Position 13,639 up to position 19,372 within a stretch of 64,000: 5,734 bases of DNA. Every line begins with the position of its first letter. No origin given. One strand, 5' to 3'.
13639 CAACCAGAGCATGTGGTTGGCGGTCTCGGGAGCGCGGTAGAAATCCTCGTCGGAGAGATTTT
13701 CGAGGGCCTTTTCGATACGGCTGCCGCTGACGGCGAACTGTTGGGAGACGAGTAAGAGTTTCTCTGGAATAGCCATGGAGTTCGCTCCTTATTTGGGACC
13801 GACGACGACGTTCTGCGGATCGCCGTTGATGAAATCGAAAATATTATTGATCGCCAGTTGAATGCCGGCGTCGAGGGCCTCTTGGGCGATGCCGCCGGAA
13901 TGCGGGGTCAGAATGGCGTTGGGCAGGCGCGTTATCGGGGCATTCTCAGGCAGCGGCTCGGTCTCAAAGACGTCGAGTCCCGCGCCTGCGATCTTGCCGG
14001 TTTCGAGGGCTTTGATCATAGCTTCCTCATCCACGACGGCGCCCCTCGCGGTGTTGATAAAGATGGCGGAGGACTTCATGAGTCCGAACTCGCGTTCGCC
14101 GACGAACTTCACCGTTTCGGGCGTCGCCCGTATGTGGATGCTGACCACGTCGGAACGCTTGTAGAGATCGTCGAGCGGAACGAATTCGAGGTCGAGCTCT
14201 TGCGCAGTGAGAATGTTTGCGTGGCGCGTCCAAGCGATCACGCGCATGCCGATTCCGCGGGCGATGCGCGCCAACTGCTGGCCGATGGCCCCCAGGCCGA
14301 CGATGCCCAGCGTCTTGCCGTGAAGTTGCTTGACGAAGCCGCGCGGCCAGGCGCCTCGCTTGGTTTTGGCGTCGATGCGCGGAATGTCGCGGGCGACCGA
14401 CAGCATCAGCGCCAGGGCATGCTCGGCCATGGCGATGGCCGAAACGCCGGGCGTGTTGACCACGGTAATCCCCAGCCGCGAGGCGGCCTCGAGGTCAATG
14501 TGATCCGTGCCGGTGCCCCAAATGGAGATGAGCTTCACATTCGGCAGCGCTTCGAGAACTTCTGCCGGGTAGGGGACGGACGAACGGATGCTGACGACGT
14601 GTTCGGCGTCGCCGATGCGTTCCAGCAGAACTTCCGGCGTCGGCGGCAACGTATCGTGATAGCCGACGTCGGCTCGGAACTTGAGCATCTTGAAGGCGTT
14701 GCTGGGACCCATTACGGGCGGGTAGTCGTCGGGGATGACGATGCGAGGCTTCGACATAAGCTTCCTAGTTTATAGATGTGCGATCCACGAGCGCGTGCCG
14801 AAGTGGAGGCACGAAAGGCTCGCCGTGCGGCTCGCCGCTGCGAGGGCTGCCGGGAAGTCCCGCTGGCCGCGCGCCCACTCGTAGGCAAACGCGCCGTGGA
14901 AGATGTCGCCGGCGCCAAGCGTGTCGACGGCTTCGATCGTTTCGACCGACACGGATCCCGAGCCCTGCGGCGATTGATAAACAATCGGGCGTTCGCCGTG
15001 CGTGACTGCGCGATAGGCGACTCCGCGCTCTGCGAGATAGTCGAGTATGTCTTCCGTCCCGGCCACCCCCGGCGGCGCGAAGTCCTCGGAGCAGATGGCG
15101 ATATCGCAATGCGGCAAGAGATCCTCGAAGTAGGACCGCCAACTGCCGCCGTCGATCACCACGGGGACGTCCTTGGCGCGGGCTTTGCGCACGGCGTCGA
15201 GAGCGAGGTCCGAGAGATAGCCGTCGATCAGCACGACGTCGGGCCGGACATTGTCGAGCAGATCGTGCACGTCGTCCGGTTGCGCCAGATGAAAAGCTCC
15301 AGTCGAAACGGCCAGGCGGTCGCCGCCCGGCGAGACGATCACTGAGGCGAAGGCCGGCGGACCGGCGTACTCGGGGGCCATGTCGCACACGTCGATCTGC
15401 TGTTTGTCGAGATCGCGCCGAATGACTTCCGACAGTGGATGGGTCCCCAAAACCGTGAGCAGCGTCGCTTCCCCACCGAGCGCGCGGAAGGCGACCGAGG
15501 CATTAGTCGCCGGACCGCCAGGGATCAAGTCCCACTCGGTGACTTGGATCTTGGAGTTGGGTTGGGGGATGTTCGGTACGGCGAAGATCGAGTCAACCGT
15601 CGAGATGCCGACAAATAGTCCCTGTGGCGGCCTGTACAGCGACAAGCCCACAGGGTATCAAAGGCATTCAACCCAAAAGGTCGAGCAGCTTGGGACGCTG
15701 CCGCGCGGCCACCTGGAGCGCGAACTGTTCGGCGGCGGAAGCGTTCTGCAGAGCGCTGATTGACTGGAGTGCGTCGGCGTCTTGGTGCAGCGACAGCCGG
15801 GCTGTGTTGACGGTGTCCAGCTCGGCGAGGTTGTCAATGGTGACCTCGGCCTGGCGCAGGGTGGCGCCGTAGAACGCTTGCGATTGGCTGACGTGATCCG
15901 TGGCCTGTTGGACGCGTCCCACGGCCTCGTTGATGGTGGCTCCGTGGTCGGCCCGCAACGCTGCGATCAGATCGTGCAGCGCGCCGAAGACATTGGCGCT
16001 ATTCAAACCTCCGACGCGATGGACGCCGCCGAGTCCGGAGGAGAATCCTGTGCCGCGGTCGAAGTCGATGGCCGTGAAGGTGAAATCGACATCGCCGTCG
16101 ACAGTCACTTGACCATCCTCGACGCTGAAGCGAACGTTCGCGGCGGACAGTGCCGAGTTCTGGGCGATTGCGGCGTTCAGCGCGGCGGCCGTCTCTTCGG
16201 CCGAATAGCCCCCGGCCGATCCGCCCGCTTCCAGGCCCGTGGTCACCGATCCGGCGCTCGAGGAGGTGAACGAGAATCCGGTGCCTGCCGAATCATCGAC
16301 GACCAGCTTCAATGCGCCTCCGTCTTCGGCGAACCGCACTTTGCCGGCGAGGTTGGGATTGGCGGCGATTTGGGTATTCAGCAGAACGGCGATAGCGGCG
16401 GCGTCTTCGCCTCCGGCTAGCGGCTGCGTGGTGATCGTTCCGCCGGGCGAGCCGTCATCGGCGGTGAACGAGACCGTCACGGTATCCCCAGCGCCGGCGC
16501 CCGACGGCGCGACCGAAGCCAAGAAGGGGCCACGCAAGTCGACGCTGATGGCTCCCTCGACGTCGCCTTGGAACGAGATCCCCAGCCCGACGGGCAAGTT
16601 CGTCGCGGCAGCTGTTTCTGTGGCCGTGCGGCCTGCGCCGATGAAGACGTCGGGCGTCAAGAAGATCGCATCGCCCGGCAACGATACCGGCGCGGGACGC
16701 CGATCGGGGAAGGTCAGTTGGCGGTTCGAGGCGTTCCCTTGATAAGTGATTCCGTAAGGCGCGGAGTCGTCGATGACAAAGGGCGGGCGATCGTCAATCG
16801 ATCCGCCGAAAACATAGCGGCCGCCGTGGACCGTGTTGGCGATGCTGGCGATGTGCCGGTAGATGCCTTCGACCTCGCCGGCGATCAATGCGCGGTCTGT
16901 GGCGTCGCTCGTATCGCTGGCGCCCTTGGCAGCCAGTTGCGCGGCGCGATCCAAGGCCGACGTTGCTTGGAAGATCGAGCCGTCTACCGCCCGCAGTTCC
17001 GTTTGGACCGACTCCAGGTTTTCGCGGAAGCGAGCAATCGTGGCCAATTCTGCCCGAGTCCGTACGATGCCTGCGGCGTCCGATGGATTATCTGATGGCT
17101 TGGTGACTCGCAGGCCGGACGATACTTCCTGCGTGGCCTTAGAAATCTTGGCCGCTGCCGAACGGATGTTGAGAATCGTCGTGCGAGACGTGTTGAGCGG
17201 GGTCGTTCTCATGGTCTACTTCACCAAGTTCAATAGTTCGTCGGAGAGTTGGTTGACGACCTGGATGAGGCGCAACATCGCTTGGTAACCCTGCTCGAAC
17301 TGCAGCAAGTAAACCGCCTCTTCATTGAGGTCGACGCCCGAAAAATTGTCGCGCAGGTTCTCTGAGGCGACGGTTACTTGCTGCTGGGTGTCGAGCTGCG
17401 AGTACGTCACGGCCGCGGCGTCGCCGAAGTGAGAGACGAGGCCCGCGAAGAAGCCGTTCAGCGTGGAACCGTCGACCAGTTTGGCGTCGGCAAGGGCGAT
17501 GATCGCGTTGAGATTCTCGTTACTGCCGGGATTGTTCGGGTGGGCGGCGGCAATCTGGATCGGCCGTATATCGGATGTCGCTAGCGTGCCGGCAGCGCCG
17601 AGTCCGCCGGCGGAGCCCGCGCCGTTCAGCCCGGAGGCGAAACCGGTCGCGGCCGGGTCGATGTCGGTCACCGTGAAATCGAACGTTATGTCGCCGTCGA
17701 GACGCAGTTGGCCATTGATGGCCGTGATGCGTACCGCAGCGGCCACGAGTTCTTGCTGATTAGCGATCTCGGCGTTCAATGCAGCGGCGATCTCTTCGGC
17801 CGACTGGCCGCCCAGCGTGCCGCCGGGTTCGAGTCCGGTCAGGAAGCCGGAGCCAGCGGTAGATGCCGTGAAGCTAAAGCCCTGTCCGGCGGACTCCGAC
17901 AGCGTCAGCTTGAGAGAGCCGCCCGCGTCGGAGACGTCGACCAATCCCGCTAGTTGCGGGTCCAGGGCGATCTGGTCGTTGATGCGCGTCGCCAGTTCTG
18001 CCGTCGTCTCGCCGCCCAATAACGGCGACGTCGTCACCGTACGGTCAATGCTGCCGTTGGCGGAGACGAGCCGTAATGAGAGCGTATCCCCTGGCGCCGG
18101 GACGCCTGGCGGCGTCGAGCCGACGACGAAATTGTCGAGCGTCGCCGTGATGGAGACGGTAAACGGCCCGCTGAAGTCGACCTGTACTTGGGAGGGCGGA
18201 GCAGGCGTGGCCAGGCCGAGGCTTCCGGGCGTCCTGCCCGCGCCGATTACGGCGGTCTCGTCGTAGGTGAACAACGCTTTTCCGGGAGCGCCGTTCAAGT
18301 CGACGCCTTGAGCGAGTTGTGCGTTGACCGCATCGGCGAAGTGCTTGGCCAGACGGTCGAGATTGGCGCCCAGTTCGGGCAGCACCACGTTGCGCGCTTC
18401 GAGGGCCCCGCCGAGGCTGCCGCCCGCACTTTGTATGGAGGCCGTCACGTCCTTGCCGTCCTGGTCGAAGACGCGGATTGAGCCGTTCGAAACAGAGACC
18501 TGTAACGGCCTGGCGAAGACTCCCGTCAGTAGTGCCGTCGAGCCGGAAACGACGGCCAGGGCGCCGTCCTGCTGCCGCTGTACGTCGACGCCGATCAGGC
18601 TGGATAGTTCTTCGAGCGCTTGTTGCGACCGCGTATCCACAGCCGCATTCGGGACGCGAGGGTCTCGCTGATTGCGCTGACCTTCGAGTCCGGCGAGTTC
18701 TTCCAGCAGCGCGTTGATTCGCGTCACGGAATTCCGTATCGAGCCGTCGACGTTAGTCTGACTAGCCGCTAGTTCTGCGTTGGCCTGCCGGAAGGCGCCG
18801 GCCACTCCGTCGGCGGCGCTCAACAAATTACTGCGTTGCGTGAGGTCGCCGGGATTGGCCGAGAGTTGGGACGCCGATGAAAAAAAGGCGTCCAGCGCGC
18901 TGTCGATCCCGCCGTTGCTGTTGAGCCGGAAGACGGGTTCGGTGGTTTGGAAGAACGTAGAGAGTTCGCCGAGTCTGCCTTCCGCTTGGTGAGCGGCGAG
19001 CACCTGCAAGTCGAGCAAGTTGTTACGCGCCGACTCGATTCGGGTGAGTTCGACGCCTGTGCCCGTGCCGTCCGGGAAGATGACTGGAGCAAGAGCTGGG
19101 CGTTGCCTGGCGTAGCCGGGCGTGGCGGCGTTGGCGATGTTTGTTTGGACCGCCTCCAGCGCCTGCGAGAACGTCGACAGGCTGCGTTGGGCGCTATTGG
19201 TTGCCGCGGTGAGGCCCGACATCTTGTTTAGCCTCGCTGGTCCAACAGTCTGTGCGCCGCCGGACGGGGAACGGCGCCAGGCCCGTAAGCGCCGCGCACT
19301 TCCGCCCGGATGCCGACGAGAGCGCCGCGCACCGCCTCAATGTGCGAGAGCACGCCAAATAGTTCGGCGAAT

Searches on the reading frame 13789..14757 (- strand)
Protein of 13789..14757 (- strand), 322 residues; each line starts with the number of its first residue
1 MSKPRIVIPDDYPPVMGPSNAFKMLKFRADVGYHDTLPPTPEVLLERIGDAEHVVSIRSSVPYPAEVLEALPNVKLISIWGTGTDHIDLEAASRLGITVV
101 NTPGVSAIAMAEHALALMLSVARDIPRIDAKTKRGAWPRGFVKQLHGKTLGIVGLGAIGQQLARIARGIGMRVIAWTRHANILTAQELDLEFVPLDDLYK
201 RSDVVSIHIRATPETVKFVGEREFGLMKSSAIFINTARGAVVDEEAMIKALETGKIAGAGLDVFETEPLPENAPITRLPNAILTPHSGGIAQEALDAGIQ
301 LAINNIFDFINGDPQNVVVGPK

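Call 30: search_protein_families(library=pfam, proteins=[window:13789-14757:-], max_evalue=0.001)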
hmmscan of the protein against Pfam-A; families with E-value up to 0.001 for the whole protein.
window:13789-14757:- (322 aa): 2 families
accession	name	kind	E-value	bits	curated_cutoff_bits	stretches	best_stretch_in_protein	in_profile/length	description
PF02826.25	2-Hacid_dh_C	-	1.3e-61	207.5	25.1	1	115-288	1-178/178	D-isomer specific 2-hydroxyacid dehydrogenase, NAD binding domain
PF00389.36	2-Hacid_dh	-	7.4e-27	94.1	24.6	1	30-318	21-133/134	D-isomer specific 2-hydroxyacid dehydrogenase, catalytic domain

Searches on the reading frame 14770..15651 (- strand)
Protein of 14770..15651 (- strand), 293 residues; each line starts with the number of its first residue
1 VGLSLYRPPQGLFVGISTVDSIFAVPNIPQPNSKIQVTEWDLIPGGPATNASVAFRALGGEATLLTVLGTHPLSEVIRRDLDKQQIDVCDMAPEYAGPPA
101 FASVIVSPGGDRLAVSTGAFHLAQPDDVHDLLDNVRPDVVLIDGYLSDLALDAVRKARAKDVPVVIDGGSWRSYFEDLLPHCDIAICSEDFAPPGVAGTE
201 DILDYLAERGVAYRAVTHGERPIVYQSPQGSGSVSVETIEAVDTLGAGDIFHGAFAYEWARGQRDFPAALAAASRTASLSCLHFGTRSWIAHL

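Call 30: search_protein_families(library=pfam, proteins=[window:14770-15651:-], max_evalue=0.001)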
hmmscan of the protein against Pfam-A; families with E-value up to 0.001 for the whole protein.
window:14770-15651:- (293 aa): 1 family
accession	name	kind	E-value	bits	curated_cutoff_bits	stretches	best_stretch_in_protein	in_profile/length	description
PF00294.29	PfkB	-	4.8e-31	108.6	25.8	1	13-288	6-297/302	pfkB family carbohydrate kinase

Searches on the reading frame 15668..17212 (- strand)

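Call 30: search_protein_families(library=pfam, proteins=[window:15668-17212:-], max_evalue=0.001)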
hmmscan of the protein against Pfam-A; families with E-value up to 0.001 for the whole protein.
window:15668-17212:- (514 aa): 1 family
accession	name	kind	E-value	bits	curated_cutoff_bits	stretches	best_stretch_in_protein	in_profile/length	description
PF00669.25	Flagellin_N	-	2.2e-14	54.2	26.6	1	11-137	9-136/139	Bacterial flagellin N-terminal helical region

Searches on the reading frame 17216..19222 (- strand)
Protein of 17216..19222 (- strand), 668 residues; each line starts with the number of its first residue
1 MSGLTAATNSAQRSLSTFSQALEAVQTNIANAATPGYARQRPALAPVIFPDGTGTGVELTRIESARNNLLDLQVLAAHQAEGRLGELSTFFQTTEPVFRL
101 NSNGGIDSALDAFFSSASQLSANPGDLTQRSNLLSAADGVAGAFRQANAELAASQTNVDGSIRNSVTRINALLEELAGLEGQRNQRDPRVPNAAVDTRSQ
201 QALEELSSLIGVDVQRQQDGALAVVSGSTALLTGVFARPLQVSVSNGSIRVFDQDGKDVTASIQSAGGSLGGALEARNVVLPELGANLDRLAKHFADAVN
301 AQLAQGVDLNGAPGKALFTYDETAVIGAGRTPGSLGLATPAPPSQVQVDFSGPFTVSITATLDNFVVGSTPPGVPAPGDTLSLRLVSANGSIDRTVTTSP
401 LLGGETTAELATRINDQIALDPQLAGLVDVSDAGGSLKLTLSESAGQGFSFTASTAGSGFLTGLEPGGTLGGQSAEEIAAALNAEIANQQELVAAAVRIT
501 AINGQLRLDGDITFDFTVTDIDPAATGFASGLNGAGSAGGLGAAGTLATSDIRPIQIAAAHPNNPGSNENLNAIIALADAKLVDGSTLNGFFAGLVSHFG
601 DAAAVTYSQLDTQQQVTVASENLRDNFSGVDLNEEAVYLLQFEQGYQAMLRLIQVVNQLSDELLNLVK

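Call 30: search_protein_families(library=pfam, proteins=[window:17216-19222:-], max_evalue=0.001)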
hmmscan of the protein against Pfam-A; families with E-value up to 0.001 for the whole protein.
window:17216-19222:- (668 aa): 2 families
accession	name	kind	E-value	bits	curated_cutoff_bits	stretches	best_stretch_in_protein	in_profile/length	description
PF22638.1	FlgK_D1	-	9.6e-45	153.4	28.6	1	97-318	7-233/233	Flagellar hook-associated protein FlgK helical domain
PF06429.18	Flg_bbr_C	-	3.2e-06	27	23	1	627-666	7-46/46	Flagellar basal body rod FlgEFG protein C-terminal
